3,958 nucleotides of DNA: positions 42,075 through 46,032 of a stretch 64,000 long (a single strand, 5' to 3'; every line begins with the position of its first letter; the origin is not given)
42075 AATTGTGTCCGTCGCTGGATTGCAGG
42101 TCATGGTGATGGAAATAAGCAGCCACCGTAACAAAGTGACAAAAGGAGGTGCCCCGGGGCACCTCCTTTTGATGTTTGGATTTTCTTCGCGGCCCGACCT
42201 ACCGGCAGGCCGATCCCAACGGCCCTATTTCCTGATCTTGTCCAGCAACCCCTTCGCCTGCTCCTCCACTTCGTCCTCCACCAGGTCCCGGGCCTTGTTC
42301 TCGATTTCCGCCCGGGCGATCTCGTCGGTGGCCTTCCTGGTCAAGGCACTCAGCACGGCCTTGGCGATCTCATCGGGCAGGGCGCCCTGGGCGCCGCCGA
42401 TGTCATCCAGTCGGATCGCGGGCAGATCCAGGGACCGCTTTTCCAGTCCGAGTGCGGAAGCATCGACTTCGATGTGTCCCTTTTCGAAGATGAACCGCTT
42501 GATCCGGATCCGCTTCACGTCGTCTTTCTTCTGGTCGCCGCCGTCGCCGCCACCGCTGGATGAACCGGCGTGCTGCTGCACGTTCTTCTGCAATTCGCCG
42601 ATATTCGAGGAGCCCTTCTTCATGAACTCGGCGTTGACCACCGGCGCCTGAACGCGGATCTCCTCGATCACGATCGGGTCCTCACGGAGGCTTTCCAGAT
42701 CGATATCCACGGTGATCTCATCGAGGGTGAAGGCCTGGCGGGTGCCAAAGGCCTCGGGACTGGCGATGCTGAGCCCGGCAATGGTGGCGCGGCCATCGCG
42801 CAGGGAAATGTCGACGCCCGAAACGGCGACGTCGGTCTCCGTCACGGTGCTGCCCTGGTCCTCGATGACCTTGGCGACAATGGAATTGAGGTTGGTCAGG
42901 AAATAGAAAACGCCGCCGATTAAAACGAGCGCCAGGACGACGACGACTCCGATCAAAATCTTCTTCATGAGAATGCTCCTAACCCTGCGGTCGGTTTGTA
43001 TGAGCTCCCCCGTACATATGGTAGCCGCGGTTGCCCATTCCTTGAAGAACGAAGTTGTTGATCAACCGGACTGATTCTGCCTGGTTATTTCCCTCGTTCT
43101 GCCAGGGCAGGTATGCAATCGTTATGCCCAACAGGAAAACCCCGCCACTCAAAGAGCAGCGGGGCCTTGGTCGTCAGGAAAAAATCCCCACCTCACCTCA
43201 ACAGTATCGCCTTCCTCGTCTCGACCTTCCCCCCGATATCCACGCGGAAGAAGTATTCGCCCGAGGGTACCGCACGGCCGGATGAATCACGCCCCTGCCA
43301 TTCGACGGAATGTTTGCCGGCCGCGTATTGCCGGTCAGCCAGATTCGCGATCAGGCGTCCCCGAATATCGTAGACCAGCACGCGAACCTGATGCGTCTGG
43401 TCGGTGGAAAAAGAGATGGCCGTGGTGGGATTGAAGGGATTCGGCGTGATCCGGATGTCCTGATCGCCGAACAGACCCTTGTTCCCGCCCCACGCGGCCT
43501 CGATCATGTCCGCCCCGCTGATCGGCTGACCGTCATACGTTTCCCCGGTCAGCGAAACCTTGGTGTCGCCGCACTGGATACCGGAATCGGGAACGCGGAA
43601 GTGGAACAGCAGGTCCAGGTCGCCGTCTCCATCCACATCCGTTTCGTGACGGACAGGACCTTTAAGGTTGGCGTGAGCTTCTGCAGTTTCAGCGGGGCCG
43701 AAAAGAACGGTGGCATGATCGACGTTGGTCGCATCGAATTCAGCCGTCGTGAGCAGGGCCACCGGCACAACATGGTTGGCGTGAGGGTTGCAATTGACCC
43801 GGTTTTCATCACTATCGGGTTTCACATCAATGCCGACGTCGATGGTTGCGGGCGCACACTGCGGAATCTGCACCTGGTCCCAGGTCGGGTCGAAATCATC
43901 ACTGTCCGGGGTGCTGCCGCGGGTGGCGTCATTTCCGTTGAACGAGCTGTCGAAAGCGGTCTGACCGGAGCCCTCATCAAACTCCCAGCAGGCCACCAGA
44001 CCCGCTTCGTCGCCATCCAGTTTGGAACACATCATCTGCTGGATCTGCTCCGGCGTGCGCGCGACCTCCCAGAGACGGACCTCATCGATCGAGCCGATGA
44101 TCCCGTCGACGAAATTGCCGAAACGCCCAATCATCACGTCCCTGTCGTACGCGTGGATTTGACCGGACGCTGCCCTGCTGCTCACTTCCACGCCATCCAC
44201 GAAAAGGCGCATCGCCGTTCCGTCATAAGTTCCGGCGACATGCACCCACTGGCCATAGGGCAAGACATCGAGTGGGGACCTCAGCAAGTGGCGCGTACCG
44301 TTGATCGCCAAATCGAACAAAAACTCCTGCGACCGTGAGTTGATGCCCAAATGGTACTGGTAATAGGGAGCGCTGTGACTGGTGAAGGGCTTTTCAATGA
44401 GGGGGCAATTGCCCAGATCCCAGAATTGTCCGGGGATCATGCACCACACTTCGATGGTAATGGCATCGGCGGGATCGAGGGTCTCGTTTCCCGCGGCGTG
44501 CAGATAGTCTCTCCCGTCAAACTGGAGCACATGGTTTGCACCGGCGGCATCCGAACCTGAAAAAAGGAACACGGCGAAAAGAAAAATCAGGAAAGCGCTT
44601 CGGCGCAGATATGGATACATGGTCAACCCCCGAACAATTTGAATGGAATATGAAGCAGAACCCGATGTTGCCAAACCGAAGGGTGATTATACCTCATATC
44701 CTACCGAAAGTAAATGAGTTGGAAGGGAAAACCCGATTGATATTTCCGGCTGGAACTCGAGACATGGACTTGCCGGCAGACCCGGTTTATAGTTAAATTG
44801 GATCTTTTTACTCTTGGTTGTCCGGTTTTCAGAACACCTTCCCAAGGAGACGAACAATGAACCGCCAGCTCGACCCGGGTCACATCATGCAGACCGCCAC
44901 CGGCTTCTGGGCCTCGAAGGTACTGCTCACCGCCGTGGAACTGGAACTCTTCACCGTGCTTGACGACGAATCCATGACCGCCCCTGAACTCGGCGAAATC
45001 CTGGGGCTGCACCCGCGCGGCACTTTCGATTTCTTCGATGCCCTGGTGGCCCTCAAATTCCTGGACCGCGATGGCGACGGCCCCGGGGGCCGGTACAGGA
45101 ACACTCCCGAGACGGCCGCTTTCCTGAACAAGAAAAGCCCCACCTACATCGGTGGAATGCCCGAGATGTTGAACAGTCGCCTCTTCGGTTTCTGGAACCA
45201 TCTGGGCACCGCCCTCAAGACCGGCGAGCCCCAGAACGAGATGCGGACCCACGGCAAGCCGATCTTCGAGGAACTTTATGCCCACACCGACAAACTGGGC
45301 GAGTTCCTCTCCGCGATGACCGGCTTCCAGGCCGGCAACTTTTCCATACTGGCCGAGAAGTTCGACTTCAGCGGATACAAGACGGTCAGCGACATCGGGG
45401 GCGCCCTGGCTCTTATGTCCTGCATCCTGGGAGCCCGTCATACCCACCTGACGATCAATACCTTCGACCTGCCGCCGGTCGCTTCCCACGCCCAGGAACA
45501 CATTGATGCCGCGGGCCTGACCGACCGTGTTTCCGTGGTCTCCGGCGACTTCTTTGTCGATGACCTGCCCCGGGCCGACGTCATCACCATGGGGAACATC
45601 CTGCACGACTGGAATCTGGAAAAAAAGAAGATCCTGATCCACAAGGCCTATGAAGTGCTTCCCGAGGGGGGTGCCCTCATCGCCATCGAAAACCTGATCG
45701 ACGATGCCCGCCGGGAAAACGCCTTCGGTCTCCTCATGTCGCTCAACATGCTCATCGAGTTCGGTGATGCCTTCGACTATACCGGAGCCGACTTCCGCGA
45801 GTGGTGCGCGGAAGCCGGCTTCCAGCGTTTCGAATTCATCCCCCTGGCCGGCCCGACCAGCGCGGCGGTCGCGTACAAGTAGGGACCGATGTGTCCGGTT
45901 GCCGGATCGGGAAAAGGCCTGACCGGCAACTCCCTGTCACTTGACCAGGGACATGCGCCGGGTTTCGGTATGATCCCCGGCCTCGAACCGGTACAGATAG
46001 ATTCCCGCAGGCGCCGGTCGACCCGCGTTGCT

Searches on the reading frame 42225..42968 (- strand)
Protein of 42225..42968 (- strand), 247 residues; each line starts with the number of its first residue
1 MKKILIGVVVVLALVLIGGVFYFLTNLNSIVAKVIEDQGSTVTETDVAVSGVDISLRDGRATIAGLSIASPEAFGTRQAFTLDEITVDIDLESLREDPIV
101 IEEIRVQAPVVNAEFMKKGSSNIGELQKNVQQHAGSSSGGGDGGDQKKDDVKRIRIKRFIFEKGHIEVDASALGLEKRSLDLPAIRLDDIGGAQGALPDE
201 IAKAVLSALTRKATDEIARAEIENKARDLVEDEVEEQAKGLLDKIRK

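Call 14: search_protein_families(library=pfam, proteins=[window:42225-42968:-])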
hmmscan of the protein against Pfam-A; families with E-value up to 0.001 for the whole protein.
window:42225-42968:- (247 aa): 2 families
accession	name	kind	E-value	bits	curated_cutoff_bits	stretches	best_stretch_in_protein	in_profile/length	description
PF05359.17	DUF748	-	9.6e-18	64.1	50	1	2-177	15-175/1037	Domain of Unknown Function (DUF748)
PF05170.20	AsmA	-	3.4e-06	26.6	29.8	1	4-179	7-182/607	AsmA family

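Call 20: find_encoding_contigs(protein=window:42225-42968:-, flank=3000, max_places=10)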
Protein window:42225-42968:- (247 aa): 1 contig read that carries it; 1 place shown.
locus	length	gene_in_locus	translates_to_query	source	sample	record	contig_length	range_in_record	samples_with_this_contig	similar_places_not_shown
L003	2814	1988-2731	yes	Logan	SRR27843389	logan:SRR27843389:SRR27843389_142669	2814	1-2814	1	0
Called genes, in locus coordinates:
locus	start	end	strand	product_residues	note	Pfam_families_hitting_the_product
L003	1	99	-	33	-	?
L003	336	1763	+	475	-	PF13385:Laminin_G_3, PF13860:FlgD_ig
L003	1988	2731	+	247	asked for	PF05170:AsmA (weak), PF05359:DUF748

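Call 59: find_homologous_proteins(query=window:42225-42968:-, max_evalue=1e-10)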
Query window:42225-42968:- (247 aa): 217 proteins with E <= 1e-10 among 5128 candidates; the best 120 are listed.
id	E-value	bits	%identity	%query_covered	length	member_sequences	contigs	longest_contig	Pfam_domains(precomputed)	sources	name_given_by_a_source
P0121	1.1e-146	504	100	100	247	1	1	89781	PF05359.17,PF05170.21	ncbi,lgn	ncbi:MAG: hypothetical protein ABFS42_01900 [Candidatus Krumholzibacteriota bacterium]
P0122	5.4e-108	378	75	100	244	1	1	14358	PF05359.17,PF05170.21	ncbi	-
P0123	2.4e-107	376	75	99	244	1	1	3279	PF05359.17,PF05170.21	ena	-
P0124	2.5e-106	372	74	100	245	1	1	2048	PF05359.17,PF05170.21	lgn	-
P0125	3.1e-106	372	75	99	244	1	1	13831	PF05359.17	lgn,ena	-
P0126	2.7e-105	369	74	99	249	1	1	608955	PF05359.17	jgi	jgi:hypothetical protein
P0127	4.2e-105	368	76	99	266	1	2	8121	PF05359.17,PF05170.21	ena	-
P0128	3.1e-103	362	72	100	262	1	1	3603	PF05359.17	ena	-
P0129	7.7e-103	361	74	99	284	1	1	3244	PF05359.17,PF05170.21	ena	-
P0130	7.9e-99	348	70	99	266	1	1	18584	PF05359.17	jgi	-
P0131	7.2e-98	345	73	96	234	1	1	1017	PF05359.17,PF05170.21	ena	-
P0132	8.3e-98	344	70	99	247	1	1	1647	PF05359.17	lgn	-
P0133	1.6e-97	343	69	91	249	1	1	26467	PF05359.17,PF05170.21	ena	-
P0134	2.2e-96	340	69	99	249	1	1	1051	PF05359.17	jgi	jgi:uncharacterized protein involved in outer membrane biogenesis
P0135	1.2e-95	337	71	99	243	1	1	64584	PF05359.17,PF05170.21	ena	-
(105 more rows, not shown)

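Call 60: find_encoding_contigs(protein=P0126, flank=10000, max_places=2)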
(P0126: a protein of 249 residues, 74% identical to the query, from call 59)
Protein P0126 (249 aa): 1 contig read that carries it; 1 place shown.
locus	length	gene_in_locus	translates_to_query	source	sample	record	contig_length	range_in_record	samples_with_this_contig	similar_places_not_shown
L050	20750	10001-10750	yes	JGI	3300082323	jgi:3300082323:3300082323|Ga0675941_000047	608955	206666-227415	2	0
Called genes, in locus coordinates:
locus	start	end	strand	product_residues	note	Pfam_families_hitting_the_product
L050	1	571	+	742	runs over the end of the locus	PF03971:IDH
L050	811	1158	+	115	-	PF09313:TehB-like (faint)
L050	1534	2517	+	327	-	PF07676:PD40 (weak)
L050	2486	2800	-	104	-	PF09851:SHOCT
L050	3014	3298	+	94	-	PF02627:CMD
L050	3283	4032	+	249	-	PF04542:Sigma70_r2, PF07638:Sigma70_ECF (weak), PF08281:Sigma70_r4_2, PF04545:Sigma70_r4 (weak)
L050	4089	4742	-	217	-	-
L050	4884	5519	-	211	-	PF03162:Y_phosphatase2, PF13350:Y_phosphatase3 (faint), PF22741:PTP-NADK, PF00782:DSPc, PF22784:PTP-SAK, PF22785:Tc-R-P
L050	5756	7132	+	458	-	PF01103:Omp85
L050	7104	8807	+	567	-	-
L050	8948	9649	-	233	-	-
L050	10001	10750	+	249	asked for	PF05359:DUF748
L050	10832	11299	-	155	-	PF13505:OMP_b-brl (weak)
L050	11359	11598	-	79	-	-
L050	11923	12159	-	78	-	-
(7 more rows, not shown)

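Call 61: find_encoding_contigs(protein=P0122, flank=10000, max_places=2)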
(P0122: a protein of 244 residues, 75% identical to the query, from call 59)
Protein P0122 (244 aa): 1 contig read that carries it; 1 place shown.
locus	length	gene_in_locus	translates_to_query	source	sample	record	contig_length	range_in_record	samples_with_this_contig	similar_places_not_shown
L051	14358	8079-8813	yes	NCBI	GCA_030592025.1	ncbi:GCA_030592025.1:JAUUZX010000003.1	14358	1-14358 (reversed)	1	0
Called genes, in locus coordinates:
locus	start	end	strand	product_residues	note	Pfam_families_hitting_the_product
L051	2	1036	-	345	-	?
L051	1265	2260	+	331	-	PF03320:FBPase_glpX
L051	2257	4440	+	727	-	PF00916:Sulfate_transp, PF01740:STAS, PF13466:STAS_2 (weak), PF00581:Rhodanese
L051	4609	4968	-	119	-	-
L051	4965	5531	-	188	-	PF04542:Sigma70_r2 (weak), PF08281:Sigma70_r4_2, PF04545:Sigma70_r4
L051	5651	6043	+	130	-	PF19762:DUF6249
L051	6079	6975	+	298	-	PF00892:EamA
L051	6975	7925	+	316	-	PF12710:HAD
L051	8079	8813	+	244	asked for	PF05170:AsmA (weak), PF05359:DUF748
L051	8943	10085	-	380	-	PF00686:CBM_20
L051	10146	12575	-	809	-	PF13205:Big_5 (faint), PF13585:CHU_C (weak), PF13860:FlgD_ig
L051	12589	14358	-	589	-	?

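Call 62: find_encoding_contigs(protein=P0125, flank=10000, max_places=2)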
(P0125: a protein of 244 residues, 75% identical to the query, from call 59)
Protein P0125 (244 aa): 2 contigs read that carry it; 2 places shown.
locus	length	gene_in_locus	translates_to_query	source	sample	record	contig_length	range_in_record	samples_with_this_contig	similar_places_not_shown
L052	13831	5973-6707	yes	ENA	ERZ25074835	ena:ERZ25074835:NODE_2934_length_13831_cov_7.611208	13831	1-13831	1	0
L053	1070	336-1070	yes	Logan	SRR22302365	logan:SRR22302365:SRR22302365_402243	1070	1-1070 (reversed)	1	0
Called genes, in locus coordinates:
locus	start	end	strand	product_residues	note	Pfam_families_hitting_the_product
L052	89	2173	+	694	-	PF00082:Peptidase_S8, PF18962:Por_Secre_tail (faint), PF13860:FlgD_ig (weak)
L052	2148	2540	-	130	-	PF00665:rve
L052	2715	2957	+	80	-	PF04226:Transgly_assoc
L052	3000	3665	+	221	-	PF13441:Gly-zipper_YMGG, PF13488:Gly-zipper_Omp, PF00691:OmpA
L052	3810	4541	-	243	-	PF13852:DUF4197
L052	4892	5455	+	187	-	-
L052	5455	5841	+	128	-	-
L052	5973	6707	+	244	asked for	PF05359:DUF748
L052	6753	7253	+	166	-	-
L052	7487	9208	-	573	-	-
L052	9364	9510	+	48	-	-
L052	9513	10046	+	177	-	PF07719:TPR_2 (faint), PF13428:TPR_14 (faint), PF13432:TPR_16 (faint)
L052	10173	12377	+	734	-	PF08309:LVIVD (faint), PF13860:FlgD_ig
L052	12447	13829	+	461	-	?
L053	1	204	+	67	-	?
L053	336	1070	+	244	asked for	PF05359:DUF748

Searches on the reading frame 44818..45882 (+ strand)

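Call 44: search_protein_families(library=pfam, proteins=[window:44818-45882:+])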
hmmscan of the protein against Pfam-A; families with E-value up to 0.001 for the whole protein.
window:44818-45882:+ (354 aa): 3 families
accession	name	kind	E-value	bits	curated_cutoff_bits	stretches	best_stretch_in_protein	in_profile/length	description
PF00891.24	Methyltransf_2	-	1.8e-34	119.4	22.3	1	126-336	1-210/210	O-methyltransferase domain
PF08100.18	Dimerisation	-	3.1e-16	59.4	25.6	1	19-104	5-92/93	O-methyltransferase dimerisation domain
PF08242.18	Methyltransf_12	-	0.00042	21.4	30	1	192-287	2-98/98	Methyltransferase domain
